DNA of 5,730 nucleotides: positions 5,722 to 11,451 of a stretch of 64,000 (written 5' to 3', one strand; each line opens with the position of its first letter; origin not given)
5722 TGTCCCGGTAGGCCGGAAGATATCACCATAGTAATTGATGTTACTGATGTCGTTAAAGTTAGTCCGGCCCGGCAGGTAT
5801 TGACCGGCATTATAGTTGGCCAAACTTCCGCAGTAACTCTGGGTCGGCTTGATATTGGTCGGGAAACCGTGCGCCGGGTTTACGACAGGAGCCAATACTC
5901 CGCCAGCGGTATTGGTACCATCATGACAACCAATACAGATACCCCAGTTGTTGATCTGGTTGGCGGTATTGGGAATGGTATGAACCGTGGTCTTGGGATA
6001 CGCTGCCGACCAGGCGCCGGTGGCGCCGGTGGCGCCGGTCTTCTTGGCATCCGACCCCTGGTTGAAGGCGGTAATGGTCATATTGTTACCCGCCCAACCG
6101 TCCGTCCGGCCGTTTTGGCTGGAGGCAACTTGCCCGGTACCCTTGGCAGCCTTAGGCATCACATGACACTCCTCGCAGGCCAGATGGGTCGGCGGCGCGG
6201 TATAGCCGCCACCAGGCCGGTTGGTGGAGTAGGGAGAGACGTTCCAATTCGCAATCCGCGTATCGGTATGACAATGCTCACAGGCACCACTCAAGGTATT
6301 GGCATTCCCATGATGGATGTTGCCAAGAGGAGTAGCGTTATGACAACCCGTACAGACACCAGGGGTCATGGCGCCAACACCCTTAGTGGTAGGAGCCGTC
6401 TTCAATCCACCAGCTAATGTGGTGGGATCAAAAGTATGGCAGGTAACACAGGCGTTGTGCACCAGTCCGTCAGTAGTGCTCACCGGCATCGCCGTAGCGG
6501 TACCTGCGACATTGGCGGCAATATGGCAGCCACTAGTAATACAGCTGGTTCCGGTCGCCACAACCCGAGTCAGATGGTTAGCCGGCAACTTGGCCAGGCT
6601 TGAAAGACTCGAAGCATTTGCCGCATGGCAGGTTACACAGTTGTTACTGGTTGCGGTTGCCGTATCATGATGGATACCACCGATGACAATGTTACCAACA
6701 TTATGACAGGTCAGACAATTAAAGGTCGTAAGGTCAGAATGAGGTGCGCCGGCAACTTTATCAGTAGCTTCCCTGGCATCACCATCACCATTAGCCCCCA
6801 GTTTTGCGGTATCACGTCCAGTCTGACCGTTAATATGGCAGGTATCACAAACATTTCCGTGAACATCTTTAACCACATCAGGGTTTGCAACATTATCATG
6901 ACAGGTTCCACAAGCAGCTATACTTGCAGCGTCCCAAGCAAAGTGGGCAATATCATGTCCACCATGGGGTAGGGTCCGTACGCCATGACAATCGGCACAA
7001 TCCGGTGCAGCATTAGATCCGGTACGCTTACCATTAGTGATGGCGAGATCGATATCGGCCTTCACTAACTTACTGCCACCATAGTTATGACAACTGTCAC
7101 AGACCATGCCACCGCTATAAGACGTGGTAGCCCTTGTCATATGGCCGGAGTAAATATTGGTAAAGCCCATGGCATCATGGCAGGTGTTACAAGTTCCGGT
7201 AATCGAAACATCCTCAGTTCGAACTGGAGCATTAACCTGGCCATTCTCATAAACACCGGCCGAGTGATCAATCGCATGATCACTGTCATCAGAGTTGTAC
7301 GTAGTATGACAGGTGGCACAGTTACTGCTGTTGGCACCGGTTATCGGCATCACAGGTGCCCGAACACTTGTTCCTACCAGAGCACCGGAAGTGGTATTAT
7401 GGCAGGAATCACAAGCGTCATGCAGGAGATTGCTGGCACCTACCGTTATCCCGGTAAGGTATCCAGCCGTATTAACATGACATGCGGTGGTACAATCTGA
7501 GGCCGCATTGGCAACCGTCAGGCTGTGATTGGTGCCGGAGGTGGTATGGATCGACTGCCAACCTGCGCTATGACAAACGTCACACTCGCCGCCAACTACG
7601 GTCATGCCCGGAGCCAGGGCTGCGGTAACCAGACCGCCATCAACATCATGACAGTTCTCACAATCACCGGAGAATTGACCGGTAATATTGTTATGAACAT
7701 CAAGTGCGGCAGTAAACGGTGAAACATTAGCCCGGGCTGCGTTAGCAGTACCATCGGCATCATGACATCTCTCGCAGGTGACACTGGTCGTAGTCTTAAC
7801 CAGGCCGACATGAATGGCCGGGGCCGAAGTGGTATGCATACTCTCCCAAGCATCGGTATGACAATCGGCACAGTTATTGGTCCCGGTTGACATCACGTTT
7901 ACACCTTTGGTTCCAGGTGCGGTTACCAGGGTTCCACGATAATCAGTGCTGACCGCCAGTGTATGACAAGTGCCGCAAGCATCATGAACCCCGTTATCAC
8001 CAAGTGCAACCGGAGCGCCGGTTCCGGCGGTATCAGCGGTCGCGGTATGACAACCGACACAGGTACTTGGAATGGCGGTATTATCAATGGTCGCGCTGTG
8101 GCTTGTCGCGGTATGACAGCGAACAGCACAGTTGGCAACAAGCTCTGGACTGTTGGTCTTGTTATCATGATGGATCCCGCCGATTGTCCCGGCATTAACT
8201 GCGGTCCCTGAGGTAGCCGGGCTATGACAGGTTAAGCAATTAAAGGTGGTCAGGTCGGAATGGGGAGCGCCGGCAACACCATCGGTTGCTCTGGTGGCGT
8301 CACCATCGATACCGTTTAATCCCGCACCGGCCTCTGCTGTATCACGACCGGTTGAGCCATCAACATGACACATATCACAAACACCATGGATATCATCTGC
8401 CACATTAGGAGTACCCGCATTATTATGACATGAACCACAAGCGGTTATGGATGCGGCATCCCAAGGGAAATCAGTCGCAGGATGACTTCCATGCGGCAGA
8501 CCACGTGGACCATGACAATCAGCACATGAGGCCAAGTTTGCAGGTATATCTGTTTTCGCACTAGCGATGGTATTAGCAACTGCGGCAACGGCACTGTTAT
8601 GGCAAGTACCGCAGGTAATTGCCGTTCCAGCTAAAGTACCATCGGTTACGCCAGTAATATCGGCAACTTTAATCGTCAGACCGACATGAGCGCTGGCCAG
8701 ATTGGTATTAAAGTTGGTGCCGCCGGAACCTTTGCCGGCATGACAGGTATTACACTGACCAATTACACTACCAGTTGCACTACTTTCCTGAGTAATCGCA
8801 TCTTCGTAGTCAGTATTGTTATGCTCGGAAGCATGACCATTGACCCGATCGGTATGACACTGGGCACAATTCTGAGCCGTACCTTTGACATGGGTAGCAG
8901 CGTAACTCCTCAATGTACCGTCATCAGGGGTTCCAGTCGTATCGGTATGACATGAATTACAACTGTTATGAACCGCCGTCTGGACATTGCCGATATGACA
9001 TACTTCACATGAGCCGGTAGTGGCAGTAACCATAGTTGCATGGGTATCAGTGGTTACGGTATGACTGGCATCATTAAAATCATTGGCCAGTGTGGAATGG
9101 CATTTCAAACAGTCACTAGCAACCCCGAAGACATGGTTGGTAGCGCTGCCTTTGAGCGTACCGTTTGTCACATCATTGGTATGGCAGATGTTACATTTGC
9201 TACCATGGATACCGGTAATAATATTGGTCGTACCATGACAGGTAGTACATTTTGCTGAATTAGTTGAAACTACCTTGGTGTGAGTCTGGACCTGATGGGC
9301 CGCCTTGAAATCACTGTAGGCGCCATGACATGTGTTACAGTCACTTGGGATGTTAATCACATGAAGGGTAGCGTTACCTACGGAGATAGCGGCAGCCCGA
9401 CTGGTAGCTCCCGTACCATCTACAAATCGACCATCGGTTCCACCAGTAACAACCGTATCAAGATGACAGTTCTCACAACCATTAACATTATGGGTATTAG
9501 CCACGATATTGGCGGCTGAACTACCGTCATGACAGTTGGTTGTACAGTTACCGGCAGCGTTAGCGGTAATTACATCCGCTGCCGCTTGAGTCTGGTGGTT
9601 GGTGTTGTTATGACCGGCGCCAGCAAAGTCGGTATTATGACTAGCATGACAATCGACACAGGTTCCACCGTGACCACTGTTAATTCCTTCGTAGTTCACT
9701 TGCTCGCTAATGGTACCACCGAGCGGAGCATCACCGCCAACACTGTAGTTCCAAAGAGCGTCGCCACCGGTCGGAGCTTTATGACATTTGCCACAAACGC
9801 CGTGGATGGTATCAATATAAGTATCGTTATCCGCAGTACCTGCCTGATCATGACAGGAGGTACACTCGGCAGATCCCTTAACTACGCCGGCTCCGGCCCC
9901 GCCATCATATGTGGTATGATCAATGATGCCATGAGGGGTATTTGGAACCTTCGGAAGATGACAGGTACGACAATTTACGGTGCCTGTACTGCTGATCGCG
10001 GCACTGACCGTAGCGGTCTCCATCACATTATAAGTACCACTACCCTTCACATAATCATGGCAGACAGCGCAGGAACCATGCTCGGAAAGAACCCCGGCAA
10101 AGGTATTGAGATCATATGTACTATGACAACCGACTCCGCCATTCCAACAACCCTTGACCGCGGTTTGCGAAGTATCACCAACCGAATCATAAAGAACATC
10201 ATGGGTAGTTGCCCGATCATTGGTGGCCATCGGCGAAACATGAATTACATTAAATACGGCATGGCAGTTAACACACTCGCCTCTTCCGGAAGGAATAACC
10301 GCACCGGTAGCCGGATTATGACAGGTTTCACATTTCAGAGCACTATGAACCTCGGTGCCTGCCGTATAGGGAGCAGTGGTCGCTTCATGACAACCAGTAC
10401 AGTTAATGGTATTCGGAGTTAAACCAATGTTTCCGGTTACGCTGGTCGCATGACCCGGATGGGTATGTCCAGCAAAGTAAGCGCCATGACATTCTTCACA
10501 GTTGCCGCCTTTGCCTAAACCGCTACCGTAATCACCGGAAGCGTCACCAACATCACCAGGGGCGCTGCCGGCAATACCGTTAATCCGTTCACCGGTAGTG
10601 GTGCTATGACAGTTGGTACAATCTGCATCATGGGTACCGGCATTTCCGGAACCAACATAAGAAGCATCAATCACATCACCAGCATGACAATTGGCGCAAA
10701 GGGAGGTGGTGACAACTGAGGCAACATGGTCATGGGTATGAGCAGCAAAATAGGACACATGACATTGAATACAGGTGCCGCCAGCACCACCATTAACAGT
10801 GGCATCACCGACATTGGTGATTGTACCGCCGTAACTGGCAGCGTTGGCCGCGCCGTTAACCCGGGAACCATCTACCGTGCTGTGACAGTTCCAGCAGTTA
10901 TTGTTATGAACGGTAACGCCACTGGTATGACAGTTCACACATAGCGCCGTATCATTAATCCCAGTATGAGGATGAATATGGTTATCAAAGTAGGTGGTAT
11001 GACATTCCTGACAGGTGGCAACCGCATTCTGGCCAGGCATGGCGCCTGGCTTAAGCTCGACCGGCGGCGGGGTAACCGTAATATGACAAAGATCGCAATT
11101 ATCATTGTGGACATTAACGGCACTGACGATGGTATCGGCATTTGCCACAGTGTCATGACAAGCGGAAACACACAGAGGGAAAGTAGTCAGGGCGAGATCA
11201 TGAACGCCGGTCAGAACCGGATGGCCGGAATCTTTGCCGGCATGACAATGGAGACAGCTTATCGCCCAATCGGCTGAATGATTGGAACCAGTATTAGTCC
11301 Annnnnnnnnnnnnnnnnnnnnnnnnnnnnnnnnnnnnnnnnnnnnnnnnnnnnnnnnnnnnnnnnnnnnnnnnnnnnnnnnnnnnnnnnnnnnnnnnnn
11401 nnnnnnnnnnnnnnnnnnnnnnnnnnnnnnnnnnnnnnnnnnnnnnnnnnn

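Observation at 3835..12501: Monocistronic gene for a secreted multiheme cytochrome c of about 2,890 aa with about 63 heme-attachment motifs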

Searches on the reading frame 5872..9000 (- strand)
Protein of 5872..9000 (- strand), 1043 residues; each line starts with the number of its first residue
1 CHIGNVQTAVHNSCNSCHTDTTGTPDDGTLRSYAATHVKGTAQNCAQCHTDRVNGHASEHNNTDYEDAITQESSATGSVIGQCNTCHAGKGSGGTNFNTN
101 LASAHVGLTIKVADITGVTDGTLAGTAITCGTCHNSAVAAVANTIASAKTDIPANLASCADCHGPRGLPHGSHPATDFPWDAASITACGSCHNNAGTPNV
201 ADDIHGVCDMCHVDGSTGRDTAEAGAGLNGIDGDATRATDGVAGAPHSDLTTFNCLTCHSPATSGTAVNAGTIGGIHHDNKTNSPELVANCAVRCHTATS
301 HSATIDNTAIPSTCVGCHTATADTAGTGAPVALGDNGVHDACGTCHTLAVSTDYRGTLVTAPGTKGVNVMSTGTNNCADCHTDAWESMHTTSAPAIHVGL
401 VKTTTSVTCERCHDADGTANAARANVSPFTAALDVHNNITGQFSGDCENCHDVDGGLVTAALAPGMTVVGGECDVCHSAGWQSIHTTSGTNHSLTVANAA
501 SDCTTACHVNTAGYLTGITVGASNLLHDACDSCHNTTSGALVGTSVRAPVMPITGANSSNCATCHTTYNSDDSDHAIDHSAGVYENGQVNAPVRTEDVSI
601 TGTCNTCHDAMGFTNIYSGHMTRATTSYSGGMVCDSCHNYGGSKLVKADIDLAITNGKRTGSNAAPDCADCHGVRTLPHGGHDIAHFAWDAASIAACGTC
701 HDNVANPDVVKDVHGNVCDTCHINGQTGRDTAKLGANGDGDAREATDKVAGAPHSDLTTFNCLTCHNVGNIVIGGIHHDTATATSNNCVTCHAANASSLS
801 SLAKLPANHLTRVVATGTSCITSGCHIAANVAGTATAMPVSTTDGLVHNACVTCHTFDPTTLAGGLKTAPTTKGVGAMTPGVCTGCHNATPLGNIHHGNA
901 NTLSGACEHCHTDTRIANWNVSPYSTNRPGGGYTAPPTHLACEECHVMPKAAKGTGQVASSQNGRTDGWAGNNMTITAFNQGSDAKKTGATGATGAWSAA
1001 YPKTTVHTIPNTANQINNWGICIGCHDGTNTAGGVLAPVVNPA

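Call 74: search_solved_structures(query=window:5872-9000:-, max_evalue=10)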
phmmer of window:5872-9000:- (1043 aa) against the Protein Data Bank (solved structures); distinct sequences matched with E-value up to 10: 5.
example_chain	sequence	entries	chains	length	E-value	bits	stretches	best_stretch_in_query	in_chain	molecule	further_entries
1w7o_A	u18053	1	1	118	0.022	16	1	819-856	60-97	CYTOCHROME C3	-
6i6x_A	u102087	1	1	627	2.3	9.3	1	973-1034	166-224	Alpha-L-iduronidase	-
3w81_A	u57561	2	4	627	2.3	9.3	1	973-1034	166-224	Alpha-L-iduronidase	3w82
4kgj_A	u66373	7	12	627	2.3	9.3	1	973-1034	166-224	Alpha-L-iduronidase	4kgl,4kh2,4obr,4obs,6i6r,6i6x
4mj2_A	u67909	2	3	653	2.4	9.2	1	973-1034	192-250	Alpha-L-iduronidase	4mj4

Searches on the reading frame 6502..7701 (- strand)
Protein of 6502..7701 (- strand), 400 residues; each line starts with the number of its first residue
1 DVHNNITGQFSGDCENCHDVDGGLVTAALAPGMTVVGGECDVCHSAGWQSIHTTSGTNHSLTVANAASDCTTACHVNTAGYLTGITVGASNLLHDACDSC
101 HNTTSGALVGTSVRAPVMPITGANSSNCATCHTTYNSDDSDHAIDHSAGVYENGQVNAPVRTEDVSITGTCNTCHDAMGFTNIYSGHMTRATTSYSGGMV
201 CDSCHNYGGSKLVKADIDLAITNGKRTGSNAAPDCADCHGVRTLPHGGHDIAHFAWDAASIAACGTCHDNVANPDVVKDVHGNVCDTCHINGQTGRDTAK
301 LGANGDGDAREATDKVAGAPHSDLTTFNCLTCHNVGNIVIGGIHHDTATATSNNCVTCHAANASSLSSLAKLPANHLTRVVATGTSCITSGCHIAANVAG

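Call 42: search_protein_families(library=pfam, proteins=[window:6502-7701:-], max_evalue=0.01)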
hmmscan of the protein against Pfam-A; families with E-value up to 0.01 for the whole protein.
window:6502-7701:- (400 aa): 4 families
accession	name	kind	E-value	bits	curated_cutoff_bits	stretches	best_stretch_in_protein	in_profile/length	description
PF14522.11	Cytochrome_C7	-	9.6e-12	45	24.8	2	168-239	13-66/67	Cytochrome c7 and related cytochrome c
PF14537.11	Cytochrom_c3_2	-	3.6e-07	31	25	0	124-206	5-65/79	Cytochrome c3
PF09699.15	Paired_CXXCH_1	-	1.2e-05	25.3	20.6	0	233-271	7-39/41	Doubled CXXCH motif (Paired_CXXCH_1)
PF02085.21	Cytochrom_CIII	-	0.0048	17.7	22.9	0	262-334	31-83/101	Class III cytochrome C family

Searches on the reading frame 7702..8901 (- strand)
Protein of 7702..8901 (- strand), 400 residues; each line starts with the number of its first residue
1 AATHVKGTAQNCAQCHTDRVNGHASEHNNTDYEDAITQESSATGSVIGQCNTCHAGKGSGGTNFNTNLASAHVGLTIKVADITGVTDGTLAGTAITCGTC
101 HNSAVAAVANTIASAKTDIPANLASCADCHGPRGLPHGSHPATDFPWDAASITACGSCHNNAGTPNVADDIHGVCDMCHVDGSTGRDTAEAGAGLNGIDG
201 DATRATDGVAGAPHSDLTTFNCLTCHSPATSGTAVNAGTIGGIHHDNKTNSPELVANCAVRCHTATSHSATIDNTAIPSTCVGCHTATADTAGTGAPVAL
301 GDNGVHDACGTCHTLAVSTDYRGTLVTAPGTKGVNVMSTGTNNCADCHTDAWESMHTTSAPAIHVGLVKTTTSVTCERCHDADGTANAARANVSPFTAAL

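Call 42: search_protein_families(library=pfam, proteins=[window:7702-8901:-], max_evalue=0.01)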
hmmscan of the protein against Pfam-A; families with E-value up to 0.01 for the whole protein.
window:7702-8901:- (400 aa): 5 families
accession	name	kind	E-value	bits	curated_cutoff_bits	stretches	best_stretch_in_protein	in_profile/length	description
PF14522.11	Cytochrome_C7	-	1.8e-17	63.3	24.8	4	340-387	12-55/67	Cytochrome c7 and related cytochrome c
PF22113.1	Mtrc-MtrF_II-IV_dom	-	7.3e-15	55.4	30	3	24-133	58-166/176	Outer membrane cytochrome MtrC/MtrF-like, domains II/IV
PF14537.11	Cytochrom_c3_2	-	6.7e-07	30.1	25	0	94-179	6-78/79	Cytochrome c3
PF02085.21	Cytochrom_CIII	-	1.2e-05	26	22.9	0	154-230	32-86/101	Class III cytochrome C family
PF09699.15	Paired_CXXCH_1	-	3.1e-05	24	20.6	0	124-162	7-39/41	Doubled CXXCH motif (Paired_CXXCH_1)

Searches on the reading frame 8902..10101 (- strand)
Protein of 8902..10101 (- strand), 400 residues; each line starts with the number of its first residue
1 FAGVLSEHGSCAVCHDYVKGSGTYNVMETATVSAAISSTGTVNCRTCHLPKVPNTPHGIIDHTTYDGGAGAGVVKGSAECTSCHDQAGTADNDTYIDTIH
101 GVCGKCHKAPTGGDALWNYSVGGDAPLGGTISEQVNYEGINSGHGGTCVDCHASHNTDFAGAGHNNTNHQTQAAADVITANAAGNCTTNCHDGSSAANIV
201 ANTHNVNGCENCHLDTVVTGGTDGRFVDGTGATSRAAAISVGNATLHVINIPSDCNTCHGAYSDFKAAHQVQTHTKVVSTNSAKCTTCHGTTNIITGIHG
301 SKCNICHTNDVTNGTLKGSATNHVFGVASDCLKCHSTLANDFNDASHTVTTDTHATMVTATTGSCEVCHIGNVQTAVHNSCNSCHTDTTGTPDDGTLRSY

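Call 42: search_protein_families(library=pfam, proteins=[window:8902-10101:-], max_evalue=0.01)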
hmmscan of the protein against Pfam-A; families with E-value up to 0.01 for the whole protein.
window:8902-10101:- (400 aa): 4 families
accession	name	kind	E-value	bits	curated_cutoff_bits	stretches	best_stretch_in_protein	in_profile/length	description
PF14522.11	Cytochrome_C7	-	3.4e-17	62.5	24.8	3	247-308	8-67/67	Cytochrome c7 and related cytochrome c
PF22113.1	Mtrc-MtrF_II-IV_dom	-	5.6e-09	36.2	30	0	8-51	120-166/176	Outer membrane cytochrome MtrC/MtrF-like, domains II/IV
PF14537.11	Cytochrom_c3_2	-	7.9e-09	36.3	25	1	300-386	6-79/79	Cytochrome c3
PF09699.15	Paired_CXXCH_1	-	0.00057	20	20.6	1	77-109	7-38/41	Doubled CXXCH motif (Paired_CXXCH_1)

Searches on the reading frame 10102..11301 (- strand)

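Call 42: search_protein_families(library=pfam, proteins=[window:10102-11301:-], max_evalue=0.01)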
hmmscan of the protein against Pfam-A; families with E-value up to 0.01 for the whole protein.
window:10102-11301:- (400 aa): 3 families
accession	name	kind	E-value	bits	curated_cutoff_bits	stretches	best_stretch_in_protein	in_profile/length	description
PF14522.11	Cytochrome_C7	-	7.2e-14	51.8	24.8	3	264-329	12-67/67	Cytochrome c7 and related cytochrome c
PF22113.1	Mtrc-MtrF_II-IV_dom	-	0.00014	21.9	30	0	130-209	78-166/176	Outer membrane cytochrome MtrC/MtrF-like, domains II/IV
PF09699.15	Paired_CXXCH_1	-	0.0093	16.1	20.6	0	173-208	5-38/41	Doubled CXXCH motif (Paired_CXXCH_1)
